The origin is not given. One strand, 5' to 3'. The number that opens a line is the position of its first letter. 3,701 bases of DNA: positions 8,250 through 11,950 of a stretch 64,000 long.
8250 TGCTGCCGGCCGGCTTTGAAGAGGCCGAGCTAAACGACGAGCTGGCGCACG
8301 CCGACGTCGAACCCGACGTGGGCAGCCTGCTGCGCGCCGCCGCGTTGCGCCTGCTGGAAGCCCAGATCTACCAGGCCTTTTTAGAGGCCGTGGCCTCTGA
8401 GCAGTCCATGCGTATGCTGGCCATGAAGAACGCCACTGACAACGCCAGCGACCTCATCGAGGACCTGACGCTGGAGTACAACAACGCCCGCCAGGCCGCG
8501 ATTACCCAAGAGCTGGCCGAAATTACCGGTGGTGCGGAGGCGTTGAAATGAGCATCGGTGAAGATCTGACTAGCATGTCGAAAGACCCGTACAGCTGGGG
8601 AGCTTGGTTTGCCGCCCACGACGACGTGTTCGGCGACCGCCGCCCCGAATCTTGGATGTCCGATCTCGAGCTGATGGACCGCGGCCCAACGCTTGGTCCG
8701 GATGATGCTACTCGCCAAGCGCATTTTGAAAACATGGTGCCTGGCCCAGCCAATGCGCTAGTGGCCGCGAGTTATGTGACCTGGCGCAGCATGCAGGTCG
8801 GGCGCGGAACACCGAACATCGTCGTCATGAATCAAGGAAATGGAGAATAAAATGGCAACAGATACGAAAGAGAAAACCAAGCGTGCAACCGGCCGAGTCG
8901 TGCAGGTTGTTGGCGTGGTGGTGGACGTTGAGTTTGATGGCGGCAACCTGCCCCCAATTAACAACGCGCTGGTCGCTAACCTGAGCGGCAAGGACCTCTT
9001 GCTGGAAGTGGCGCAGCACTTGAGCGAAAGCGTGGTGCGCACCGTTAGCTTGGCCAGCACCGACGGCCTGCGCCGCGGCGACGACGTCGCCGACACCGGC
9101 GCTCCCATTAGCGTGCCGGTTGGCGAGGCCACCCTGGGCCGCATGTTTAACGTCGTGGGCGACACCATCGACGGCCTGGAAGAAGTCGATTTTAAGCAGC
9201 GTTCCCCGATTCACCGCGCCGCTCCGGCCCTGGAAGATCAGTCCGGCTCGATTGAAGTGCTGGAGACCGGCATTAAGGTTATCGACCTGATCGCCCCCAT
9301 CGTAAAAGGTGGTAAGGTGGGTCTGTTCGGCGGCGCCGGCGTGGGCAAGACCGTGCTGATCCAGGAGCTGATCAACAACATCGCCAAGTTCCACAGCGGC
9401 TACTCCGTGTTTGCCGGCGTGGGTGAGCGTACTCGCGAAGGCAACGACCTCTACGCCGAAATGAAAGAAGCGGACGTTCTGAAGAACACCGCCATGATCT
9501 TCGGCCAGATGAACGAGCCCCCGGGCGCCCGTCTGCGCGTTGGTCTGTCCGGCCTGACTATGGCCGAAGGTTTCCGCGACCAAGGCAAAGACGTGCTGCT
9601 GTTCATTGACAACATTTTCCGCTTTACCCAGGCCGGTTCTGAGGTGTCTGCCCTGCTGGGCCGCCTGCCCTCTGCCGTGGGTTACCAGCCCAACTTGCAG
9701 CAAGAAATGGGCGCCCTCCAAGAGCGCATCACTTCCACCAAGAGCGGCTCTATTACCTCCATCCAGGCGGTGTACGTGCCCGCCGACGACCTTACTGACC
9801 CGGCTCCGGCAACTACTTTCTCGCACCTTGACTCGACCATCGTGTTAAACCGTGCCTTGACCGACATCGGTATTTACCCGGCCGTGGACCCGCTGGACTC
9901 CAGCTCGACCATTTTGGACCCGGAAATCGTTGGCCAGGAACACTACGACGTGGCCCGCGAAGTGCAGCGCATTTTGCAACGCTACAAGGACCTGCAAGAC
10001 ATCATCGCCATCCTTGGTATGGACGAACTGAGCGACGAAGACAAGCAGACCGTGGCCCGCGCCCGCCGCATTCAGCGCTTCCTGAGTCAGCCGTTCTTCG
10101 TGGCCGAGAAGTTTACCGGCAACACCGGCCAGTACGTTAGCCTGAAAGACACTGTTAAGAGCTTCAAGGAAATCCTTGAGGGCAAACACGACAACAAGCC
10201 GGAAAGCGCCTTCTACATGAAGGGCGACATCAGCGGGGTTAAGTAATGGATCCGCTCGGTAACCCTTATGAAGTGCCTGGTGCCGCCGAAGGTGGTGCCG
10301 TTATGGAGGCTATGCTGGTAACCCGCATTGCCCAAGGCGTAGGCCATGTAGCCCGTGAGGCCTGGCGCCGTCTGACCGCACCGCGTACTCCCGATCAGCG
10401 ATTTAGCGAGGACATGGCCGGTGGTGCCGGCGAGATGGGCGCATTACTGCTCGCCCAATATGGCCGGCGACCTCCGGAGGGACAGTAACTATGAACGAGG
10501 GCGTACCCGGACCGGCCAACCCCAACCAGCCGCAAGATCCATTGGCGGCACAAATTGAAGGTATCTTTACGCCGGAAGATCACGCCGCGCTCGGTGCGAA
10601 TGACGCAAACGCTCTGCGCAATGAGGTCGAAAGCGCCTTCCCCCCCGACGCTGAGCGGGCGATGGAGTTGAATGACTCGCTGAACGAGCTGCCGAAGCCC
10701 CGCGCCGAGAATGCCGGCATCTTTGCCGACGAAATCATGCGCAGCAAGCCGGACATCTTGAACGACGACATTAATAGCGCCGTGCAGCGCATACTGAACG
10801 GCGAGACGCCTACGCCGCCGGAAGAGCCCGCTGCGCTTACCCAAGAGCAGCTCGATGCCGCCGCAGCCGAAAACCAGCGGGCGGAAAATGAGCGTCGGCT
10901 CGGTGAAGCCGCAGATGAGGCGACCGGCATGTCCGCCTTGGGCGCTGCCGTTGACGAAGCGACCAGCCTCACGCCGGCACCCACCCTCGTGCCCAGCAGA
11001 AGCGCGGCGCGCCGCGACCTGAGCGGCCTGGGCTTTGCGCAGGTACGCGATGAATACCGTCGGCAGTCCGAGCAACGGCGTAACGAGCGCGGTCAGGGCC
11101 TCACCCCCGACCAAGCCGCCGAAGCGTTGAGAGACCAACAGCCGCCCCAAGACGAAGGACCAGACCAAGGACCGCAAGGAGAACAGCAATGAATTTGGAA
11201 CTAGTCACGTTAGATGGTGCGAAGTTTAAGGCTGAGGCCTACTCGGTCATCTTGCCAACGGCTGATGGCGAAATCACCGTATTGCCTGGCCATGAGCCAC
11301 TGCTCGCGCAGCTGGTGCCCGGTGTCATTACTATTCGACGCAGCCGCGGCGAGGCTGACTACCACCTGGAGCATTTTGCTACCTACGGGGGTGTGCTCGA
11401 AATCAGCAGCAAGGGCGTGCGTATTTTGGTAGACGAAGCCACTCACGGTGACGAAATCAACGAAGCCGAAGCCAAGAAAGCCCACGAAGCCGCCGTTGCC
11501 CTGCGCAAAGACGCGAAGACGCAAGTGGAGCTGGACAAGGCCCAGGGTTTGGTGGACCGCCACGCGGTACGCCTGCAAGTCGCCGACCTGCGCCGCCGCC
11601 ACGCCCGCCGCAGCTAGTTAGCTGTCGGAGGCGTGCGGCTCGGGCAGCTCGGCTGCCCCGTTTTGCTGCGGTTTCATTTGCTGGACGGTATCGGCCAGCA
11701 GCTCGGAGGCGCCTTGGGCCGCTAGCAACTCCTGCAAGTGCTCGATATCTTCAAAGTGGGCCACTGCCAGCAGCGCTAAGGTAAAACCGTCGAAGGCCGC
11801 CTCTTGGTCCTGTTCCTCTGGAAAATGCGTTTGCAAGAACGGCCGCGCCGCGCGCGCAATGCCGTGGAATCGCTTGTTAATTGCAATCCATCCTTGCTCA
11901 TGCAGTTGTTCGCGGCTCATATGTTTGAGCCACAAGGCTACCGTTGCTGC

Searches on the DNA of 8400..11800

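Call 68: search_rna_families(source=window, start=8400, end=11800, threshold=evalue, max_evalue=1)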
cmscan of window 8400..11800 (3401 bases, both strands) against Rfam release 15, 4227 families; matches with E-value up to 1: 0.
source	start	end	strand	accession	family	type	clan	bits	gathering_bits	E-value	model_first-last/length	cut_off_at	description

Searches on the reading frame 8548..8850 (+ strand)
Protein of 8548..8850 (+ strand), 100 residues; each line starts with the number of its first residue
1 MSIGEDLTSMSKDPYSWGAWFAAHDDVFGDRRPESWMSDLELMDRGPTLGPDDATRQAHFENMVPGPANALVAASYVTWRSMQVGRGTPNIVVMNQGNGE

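Call 3: search_protein_families(library=pfam, proteins=[window:8548-8850:+], max_evalue=1)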
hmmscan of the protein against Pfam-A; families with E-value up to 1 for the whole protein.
window:8548-8850:+ (100 aa): 0 families

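Call 39: find_homologous_proteins(query=window:8548-8847:+, max_evalue=0.01)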
Query window:8548-8847:+ (100 aa): 1 proteins with E <= 0.01 among 2 candidates.
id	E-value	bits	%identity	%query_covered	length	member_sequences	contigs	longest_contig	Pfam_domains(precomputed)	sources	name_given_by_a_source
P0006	4.3e-63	228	100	100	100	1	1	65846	-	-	-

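Call 42: search_protein_families(library=ncbifam, proteins=[window:8548-8850:+], max_evalue=1)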
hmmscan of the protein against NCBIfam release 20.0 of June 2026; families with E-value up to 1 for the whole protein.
window:8548-8850:+ (100 aa): 0 families

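Call 59: search_protein_families(library=phrogs, proteins=[window:8548-8850:+], max_evalue=0.1)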
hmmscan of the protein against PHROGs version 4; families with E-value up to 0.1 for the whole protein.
window:8548-8850:+ (100 aa): 0 families

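Call 60: search_protein_families(library=padloc, proteins=[window:8548-8850:+], max_evalue=0.1)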
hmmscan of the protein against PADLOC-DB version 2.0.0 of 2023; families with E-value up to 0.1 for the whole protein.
window:8548-8850:+ (100 aa): 0 families

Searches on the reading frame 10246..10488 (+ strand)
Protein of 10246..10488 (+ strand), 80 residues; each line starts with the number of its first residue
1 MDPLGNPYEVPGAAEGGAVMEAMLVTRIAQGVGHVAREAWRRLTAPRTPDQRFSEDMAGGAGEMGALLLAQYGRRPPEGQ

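Call 3: search_protein_families(library=pfam, proteins=[window:10246-10488:+], max_evalue=1)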
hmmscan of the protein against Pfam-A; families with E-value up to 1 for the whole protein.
window:10246-10488:+ (80 aa): 0 families

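Call 7: find_homologous_proteins(query=window:10246-10485:+, max_evalue=0.01)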
Query window:10246-10485:+ (80 aa): 1 proteins with E <= 0.01 among 3 candidates.
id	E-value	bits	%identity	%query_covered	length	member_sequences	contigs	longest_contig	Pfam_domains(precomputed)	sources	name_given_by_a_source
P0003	1.7e-45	170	100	100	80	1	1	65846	-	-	-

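Call 42: search_protein_families(library=ncbifam, proteins=[window:10246-10488:+], max_evalue=1)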
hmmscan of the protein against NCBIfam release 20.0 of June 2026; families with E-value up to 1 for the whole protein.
window:10246-10488:+ (80 aa): 0 families

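Call 59: search_protein_families(library=phrogs, proteins=[window:10246-10488:+], max_evalue=0.1)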
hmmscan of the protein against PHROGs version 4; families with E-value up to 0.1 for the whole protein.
window:10246-10488:+ (80 aa): 0 families

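Call 60: search_protein_families(library=padloc, proteins=[window:10246-10488:+], max_evalue=0.1)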
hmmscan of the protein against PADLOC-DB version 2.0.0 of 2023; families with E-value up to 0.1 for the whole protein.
window:10246-10488:+ (80 aa): 0 families

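Call 63: predict_structure(protein=window:10246-10485:+)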
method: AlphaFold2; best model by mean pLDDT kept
length: 80 residues; sequences in the alignment: 1
mean_pLDDT: 80.6   pTM: 0.40
mean pLDDT of the five models: 80.6, 80.5, 78.5, 77.8, 72.3
residues with pLDDT >= 90: 25; 70-90: 35; 50-70: 19; < 50: 1
segments of 3 or more residues with pLDDT < 50: none
pLDDT, mean of each block of 10 residues (from residue 1): 65 78 96 97 88 78 78 64
secondary structure, 60 per line:
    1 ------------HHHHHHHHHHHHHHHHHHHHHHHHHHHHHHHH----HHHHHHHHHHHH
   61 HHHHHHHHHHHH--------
elements in order: H13-44 H49-72

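Call 65: fold_search(model_id=the predicted structure, library=pdb)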
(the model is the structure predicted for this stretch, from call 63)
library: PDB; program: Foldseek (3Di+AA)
matches with E <= 10: 0; with E <= 0.001: 0
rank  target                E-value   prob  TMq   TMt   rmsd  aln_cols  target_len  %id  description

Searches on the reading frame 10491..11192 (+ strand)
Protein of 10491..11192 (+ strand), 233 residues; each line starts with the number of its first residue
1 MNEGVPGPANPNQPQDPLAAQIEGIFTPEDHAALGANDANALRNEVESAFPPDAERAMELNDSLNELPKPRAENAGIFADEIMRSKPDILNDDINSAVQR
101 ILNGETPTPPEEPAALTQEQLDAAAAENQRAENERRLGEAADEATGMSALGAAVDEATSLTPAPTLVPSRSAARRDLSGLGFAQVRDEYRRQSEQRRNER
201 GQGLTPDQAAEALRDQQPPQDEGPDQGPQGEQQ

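Call 3: search_protein_families(library=pfam, proteins=[window:10491-11192:+], max_evalue=1)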
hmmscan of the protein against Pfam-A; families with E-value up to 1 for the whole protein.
window:10491-11192:+ (233 aa): 0 families

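Call 5: find_homologous_proteins(query=window:10491-11189:+, max_evalue=0.01)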
Query window:10491-11189:+ (233 aa): 2 proteins with E <= 0.01 among 3242 candidates.
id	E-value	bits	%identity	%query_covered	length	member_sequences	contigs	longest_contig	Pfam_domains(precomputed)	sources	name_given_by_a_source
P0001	2.6e-140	484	100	100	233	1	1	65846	-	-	-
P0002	1.6e-80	289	69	100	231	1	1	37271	-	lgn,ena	-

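Call 6: find_encoding_contigs(protein=P0002, flank=10000)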
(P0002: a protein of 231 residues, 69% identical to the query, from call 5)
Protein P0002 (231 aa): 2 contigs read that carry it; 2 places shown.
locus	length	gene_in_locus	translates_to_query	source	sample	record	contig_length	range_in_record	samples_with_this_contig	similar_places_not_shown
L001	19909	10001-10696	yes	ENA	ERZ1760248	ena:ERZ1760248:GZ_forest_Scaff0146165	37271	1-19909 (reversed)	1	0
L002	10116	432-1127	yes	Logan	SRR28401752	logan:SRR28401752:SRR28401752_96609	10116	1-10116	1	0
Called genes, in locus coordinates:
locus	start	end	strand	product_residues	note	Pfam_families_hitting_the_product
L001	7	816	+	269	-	PF00535:Glycos_transf_2, PF13641:Glyco_tranf_2_3, PF13632:Glyco_trans_2_3 (weak)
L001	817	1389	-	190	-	PF00565:SNase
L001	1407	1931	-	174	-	PF01583:APS_kinase (weak), PF06414:Zeta_toxin, PF08433:KTI12, PF13671:AAA_33, PF13238:AAA_18 (faint)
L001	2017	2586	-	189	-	PF02572:CobA_CobO_BtuR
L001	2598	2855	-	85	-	PF00462:Glutaredoxin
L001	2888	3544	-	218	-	-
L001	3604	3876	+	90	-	PF09527:ATPase_gene1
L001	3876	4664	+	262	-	PF00119:ATP-synt_A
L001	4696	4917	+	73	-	PF00137:ATP-synt_C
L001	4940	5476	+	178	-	PF00430:ATP-synt_B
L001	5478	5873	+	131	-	PF00213:OSCP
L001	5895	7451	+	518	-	PF02874:ATP-synt_ab_N (weak), PF00006:ATP-synt_ab, PF00306:ATP-synt_ab_C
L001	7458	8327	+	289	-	PF00231:ATP-synt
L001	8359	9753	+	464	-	PF02874:ATP-synt_ab_N, PF00006:ATP-synt_ab, PF22919:ATP-synt_VA_C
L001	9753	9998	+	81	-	-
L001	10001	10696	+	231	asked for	-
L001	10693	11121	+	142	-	PF02823:ATP-synt_DE_N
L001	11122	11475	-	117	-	-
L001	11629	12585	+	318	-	-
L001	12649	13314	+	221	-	PF00230:MIP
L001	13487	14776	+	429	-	PF13506:Glyco_transf_21, PF03142:Chitin_synth_2 (faint), PF00535:Glycos_transf_2, PF10111:Glyco_tranf_2_2 (weak), PF13641:Glyco_tranf_2_3, PF01644:Chitin_synth_1 (faint), PF13632:Glyco_trans_2_3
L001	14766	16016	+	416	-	-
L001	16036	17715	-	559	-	PF07732:Cu-oxidase_3, PF07731:Cu-oxidase_2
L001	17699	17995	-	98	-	-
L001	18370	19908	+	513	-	?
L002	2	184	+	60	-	?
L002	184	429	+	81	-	-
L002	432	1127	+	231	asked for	-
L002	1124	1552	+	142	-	PF02823:ATP-synt_DE_N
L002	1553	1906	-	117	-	-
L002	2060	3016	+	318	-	-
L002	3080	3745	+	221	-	PF00230:MIP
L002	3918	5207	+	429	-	PF13506:Glyco_transf_21, PF03142:Chitin_synth_2 (faint), PF00535:Glycos_transf_2, PF10111:Glyco_tranf_2_2 (weak), PF13641:Glyco_tranf_2_3, PF01644:Chitin_synth_1 (faint), PF13632:Glyco_trans_2_3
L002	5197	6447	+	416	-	-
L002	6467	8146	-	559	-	PF07732:Cu-oxidase_3, PF07731:Cu-oxidase_2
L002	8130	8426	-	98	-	-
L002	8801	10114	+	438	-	?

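Call 29: predict_structure(alignment_id=A1)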
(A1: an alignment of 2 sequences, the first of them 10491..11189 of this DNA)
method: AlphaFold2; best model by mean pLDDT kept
length: 233 residues; sequences in the alignment: 2
mean_pLDDT: 54.5   pTM: 0.19
mean pLDDT of the five models: 54.5, 49.0, 45.8, 45.3, 43.6
residues with pLDDT >= 90: 0; 70-90: 33; 50-70: 107; < 50: 93
segments of 3 or more residues with pLDDT < 50: 1-10, 12-14, 67-85, 107-113, 150-180, 219-227, 229-233
pLDDT, mean of each block of 10 residues (from residue 1): 42 52 58 54 60 60 55 44 48 59 52 58 76 75 57 46 36 41 68 68 56 50 41 41
secondary structure, 60 per line:
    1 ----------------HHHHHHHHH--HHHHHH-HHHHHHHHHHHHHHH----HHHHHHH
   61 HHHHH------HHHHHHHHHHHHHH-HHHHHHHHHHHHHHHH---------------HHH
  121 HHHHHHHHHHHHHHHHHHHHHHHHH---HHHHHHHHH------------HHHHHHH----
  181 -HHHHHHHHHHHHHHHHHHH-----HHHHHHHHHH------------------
elements in order: H17-25 H28-33 H35-49 H54-65 H72-85 H87-102 H118-145 H149-157 H170-176 H182-200 H206-215

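Call 30: search_protein_representatives(alignment_id=A1)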
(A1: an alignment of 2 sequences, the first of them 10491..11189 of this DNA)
Query: 2 sequences, 236 profile positions. Proteins with E-value up to 0.001 (for the whole library): 3; up to 1e-10: 2; up to 1e-30: 1. The best 3 are listed.
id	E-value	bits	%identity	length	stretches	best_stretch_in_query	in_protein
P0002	7.7e-137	471.3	-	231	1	1-236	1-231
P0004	1.1e-11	61.6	-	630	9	44-132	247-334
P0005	1.3e-04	38.4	-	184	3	1-51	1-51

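Call 32: find_encoding_contigs(protein=P0005, flank=6000)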
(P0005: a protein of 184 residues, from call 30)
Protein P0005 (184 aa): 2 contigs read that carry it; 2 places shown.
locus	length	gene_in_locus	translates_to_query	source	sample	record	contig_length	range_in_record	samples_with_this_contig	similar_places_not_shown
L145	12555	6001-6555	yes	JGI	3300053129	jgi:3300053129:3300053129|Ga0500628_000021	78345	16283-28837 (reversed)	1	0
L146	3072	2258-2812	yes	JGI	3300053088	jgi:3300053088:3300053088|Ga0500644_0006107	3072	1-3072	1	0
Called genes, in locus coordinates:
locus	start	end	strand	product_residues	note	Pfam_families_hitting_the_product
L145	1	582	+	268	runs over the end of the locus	PF00119:ATP-synt_A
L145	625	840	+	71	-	PF00137:ATP-synt_C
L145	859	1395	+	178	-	PF00430:ATP-synt_B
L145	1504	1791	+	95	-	PF00213:OSCP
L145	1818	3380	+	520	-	PF02874:ATP-synt_ab_N (faint), PF00006:ATP-synt_ab, PF00306:ATP-synt_ab_C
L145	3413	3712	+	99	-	-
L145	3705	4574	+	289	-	PF00231:ATP-synt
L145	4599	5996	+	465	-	PF02874:ATP-synt_ab_N, PF00006:ATP-synt_ab, PF22919:ATP-synt_VA_C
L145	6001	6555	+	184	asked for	-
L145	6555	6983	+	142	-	PF02823:ATP-synt_DE_N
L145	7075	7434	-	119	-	-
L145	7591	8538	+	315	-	-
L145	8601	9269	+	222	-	PF00230:MIP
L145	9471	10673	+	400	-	PF13506:Glyco_transf_21, PF00535:Glycos_transf_2, PF10111:Glyco_tranf_2_2 (weak), PF13641:Glyco_tranf_2_3, PF01644:Chitin_synth_1 (faint), PF03142:Chitin_synth_2 (faint), PF13632:Glyco_trans_2_3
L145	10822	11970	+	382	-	-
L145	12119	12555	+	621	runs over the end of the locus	PF00535:Glycos_transf_2, PF13641:Glyco_tranf_2_3, PF13439:Glyco_transf_4, PF13579:Glyco_trans_4_4 (weak), PF20706:GT4-conflict, PF00534:Glycos_transf_1, PF13692:Glyco_trans_1_4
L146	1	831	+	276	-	PF00231:ATP-synt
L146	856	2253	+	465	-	PF02874:ATP-synt_ab_N, PF00006:ATP-synt_ab, PF22919:ATP-synt_VA_C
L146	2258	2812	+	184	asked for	-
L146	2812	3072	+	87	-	?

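Call 42: search_protein_families(library=ncbifam, proteins=[window:10491-11192:+, P0005], max_evalue=1)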
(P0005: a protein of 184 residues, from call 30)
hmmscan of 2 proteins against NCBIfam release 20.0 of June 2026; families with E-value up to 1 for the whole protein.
window:10491-11192:+ (233 aa): 0 families

P0005 (184 aa): 0 families

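Call 43: search_solved_structures(query=A2, max_evalue=1)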
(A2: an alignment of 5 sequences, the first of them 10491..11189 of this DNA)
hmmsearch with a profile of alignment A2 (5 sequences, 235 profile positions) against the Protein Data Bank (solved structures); distinct sequences matched with E-value up to 1: 1.
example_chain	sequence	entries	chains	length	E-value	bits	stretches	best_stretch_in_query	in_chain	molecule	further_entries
1zmr_A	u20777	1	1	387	0.99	13.1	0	113-165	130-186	Phosphoglycerate kinase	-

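Call 48: search_protein_families(library=pfam, alignment_id=A3, max_evalue=0.001)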
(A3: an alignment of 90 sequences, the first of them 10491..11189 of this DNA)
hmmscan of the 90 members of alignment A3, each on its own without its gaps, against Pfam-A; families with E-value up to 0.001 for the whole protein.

A. member 1, window:10491-11189:+ (233 aa): 0 families

B. families by the number of members that match (of 90 scanned): 12 families
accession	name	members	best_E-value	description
PF05635.17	23S_rRNA_IVP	5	4.3e-39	23S rRNA-intervening sequence protein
PF22296.2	bAvd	3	9e-07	bAvd-like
PF02525.22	Flavodoxin_2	1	1.6e-38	Flavodoxin-like fold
PF13787.11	HXXEE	1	7.6e-17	Protein of unknown function with HXXEE motif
PF00293.34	NUDIX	1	8.5e-17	NUDIX domain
PF00583.31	Acetyltransf_1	1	4.1e-13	Acetyltransferase (GNAT) family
PF03358.20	FMN_red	1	1.1e-12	NADPH-dependent FMN reductase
PF13508.13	Acetyltransf_7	1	6.7e-08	Acetyltransferase (GNAT) domain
PF13302.13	Acetyltransf_3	1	4.1e-05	Acetyltransferase (GNAT) domain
PF13673.13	Acetyltransf_10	1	4.3e-05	Acetyltransferase (GNAT) domain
PF13527.13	Acetyltransf_9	1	0.00045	Acetyltransferase (GNAT) domain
PF13420.13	Acetyltransf_4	1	0.0006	Acetyltransferase (GNAT) domain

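Call 59: search_protein_families(library=phrogs, proteins=[window:10491-11192:+], max_evalue=0.1)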
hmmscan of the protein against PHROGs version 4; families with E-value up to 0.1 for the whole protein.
window:10491-11192:+ (233 aa): 0 families

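Call 60: search_protein_families(library=padloc, proteins=[window:10491-11192:+], max_evalue=0.1)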
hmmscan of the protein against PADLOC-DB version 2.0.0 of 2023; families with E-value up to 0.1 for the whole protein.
window:10491-11192:+ (233 aa): 0 families

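Call 71: find_related_loci(query=A1, collection=viral_contigs, flank=3000)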
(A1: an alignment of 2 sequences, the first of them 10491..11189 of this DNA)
Query A1 (233 aa) in viral_contigs; peptide patterns used: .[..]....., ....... (x = any residue, [..] = any of these).
75 stretches matched a pattern, but none encodes a relative of the query by tblastn (E <= 1e-3).

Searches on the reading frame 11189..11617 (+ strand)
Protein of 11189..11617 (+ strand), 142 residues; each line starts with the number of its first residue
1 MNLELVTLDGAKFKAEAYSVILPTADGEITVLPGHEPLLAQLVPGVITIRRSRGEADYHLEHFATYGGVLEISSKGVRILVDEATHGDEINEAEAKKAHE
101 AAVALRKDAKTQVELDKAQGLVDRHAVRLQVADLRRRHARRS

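Call 3: search_protein_families(library=pfam, proteins=[window:11189-11617:+], max_evalue=1)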
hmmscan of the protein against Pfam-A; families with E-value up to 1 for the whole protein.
window:11189-11617:+ (142 aa): 2 families
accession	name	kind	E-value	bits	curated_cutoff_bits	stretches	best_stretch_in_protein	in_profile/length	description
PF02823.21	ATP-synt_DE_N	-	1.4e-20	73.5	27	1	1-84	1-80/80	ATP synthase, Delta/Epsilon chain, beta-sandwich domain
PF00401.25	ATP-synt_DE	-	0.34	11.6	24.6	1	88-132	1-46/47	ATP synthase, Delta/Epsilon chain, long alpha-helix domain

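Call 15: find_related_loci(query=window:11189-11614:+, collection=metagenome_contigs, flank=5000)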
Query window:11189-11614:+ (142 aa) in metagenome_contigs; peptide patterns used: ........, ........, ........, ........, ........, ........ (x = any residue, [..] = any of these).
551 stretches matched a pattern; 62 encode a relative of the query (tblastn E <= 1e-3); 62 distinct loci.
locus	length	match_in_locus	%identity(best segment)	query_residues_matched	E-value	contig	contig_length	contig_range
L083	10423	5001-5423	91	1-141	7e-83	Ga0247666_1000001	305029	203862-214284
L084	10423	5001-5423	91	1-141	4e-82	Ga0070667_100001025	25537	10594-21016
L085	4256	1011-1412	90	1-134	2e-80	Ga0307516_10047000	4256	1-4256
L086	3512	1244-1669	77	1-142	2e-74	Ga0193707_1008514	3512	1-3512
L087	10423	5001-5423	81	1-141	8e-74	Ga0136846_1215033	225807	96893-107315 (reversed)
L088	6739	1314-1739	80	1-142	3e-72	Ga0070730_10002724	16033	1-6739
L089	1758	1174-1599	78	1-142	4e-75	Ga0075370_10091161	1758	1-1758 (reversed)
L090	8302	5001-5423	77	1-141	1e-69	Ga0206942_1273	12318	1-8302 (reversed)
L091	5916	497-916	74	1-140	2e-68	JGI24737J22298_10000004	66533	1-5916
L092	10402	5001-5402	78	1-134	3e-67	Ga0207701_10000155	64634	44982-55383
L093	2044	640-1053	75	1-138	3e-68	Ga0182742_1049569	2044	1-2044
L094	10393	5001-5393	80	1-131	6e-66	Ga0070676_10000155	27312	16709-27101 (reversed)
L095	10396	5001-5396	77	1-132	6e-66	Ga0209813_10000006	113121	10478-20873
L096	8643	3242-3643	73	1-134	2e-65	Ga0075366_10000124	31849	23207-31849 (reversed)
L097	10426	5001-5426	69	1-142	2e-65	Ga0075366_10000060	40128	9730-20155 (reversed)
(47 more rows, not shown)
